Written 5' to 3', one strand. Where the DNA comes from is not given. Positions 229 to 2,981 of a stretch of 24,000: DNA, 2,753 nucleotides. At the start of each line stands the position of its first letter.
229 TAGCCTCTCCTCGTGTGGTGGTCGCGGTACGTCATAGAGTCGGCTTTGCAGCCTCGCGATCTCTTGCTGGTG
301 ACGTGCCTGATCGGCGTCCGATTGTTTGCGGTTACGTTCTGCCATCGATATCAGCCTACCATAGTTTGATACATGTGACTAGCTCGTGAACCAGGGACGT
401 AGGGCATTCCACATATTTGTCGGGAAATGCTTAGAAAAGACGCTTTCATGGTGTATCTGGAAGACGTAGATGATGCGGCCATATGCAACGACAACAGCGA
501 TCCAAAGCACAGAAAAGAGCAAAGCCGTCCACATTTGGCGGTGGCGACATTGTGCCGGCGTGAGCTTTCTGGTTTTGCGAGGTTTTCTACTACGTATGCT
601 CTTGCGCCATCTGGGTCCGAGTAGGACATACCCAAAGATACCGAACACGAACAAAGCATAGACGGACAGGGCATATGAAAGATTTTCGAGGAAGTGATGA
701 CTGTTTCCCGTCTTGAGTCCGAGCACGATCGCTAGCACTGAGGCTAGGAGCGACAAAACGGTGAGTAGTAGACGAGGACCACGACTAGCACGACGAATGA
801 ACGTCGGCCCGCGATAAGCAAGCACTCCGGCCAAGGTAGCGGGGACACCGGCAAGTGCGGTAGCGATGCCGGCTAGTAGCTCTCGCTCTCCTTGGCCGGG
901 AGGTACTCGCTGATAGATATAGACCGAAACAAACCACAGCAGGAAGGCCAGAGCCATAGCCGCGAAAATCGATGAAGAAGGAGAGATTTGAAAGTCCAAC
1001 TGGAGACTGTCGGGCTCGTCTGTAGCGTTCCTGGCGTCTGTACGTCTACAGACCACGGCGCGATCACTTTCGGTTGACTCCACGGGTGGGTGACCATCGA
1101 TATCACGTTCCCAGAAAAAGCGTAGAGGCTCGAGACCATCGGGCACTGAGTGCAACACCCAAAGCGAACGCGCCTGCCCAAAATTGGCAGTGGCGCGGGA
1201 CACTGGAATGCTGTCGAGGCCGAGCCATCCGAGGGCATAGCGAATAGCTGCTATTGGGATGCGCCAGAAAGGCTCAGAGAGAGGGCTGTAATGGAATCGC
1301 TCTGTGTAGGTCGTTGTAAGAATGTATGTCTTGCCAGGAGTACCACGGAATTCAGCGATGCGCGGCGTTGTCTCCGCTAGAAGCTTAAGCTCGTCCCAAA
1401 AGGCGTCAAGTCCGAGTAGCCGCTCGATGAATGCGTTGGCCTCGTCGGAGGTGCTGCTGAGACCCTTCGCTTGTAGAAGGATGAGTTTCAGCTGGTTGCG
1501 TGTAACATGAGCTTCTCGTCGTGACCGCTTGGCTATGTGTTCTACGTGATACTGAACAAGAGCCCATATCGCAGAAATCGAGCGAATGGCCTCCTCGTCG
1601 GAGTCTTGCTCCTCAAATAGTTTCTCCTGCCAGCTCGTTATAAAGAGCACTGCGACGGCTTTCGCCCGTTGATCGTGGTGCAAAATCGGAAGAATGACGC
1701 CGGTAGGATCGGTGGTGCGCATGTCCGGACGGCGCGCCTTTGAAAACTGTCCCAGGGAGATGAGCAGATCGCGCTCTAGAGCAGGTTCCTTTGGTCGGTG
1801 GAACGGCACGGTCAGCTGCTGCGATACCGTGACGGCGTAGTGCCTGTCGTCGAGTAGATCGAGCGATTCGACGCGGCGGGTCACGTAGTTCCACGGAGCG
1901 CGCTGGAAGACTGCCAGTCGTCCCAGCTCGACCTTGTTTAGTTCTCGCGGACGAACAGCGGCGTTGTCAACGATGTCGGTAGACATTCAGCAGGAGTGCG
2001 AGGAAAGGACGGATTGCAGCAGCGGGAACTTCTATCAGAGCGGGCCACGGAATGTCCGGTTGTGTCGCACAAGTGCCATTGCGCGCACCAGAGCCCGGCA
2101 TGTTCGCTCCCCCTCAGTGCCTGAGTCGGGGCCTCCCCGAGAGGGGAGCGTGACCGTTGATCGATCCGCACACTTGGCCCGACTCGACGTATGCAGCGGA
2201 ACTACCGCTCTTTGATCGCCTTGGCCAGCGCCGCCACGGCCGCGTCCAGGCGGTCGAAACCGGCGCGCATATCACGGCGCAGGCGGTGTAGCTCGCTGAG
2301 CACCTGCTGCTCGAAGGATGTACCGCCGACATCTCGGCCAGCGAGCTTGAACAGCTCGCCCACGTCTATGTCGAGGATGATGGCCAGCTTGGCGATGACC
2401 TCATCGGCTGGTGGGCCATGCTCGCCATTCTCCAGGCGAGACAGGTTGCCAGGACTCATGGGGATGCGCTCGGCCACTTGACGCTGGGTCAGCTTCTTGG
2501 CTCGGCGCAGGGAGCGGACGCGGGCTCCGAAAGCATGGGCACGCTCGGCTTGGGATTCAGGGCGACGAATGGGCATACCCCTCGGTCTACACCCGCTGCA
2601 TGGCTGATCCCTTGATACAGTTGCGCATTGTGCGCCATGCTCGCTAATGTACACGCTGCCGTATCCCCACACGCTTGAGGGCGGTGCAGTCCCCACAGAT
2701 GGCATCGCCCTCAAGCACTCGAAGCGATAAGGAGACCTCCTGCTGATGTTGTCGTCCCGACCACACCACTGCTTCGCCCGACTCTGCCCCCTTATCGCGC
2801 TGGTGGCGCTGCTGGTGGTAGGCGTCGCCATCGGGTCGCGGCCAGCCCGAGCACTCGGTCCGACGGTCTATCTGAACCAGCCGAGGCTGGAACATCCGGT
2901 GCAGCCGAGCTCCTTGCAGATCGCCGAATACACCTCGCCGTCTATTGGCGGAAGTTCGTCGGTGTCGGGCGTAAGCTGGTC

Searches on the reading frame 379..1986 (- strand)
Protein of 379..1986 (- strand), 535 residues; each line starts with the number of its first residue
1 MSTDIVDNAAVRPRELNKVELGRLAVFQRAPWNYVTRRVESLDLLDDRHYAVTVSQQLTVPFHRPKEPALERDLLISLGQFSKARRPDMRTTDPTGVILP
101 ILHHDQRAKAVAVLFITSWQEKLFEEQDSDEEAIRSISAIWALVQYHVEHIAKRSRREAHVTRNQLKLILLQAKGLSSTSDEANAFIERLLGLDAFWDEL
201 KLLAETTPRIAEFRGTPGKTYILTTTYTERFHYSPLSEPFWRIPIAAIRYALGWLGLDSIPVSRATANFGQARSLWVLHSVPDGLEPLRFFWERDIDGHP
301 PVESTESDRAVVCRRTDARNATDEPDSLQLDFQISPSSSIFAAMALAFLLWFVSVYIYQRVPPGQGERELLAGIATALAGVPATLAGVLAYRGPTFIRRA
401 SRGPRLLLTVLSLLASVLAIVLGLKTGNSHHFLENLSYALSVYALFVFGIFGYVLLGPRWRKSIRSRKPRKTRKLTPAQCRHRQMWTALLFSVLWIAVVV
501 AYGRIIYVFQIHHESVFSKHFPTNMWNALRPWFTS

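Call 6: search_protein_families(library=pfam, proteins=[window:379-1986:-], max_evalue=0.001)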
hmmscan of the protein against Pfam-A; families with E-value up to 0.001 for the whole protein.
window:379-1986:- (535 aa): 1 family
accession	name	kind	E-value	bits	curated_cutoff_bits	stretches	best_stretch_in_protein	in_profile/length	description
PF07690.21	MFS_1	-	0.00028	20.4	33.4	1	339-459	203-314/347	Major Facilitator Superfamily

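Call 29: search_protein_families(library=padloc, proteins=[window:379-1986:-], max_evalue=0.01)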
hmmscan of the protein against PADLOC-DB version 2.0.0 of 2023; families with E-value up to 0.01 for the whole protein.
window:379-1986:- (535 aa): 0 families

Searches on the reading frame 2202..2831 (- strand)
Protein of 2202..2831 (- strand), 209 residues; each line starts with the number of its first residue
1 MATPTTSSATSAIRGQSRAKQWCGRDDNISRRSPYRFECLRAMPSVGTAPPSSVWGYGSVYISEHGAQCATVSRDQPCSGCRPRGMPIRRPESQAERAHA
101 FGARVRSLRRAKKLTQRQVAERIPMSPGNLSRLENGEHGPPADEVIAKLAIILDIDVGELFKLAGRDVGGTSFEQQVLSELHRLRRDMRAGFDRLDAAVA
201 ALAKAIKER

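Call 6: search_protein_families(library=pfam, proteins=[window:2202-2831:-], max_evalue=0.001)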
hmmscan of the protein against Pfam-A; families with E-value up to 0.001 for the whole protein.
window:2202-2831:- (209 aa): 4 families
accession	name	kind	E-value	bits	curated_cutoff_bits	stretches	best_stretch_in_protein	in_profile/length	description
PF13560.12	HTH_31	-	1.1e-13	51.7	27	1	100-156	1-57/64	Helix-turn-helix domain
PF01381.28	HTH_3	-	7.4e-11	42.4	23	1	105-160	1-55/55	Helix-turn-helix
PF12844.13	HTH_19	-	2.2e-10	40.7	30.2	1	102-165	1-63/64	Helix-turn-helix domain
PF13443.12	HTH_26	-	6.1e-08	33.2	22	1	105-163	2-60/63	Cro/C1-type HTH DNA-binding domain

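Call 29: search_protein_families(library=padloc, proteins=[window:2202-2831:-], max_evalue=0.01)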
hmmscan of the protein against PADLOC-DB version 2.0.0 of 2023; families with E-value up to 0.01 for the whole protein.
window:2202-2831:- (209 aa): 15 families
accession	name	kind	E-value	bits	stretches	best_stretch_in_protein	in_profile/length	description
PDLC02926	HTH_VI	-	1.1e-08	33.2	1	102-164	3-64/92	-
PDLC04142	capH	-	1.1e-06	27.6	1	98-160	4-65/103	capH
PDLC03947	RmrA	-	2.7e-06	24.5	1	97-158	8-68/383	-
PDLC03951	RmrA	-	3.2e-06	24.4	1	102-160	10-67/400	-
PDLC03946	RmrA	-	2e-05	21.5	1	104-157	6-58/357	-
PDLC03954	RmrA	-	4.3e-05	20.6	1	102-157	12-66/380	-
PDLC04775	PDC-M69A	-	0.00011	20.7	1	101-164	8-70/113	-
PDLC03955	RmrA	-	0.00022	18.6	1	98-169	17-86/371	-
PDLC03952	RmrA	-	0.00029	17.8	1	93-155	15-76/395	-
PDLC03664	Control_protein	-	0.0015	16.9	1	100-161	13-73/74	control protein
PDLC03948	RmrA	-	0.0019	15.1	1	102-155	10-62/397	-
PDLC03943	RmrA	-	0.002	15.3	1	102-161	4-61/370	-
PDLC03956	RmrA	-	0.0021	15.2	1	102-186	10-93/399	-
PDLC03666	Control_protein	-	0.0024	16.3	1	100-167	6-72/77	control protein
PDLC03949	RmrA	-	0.0024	14.8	1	104-157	6-58/363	-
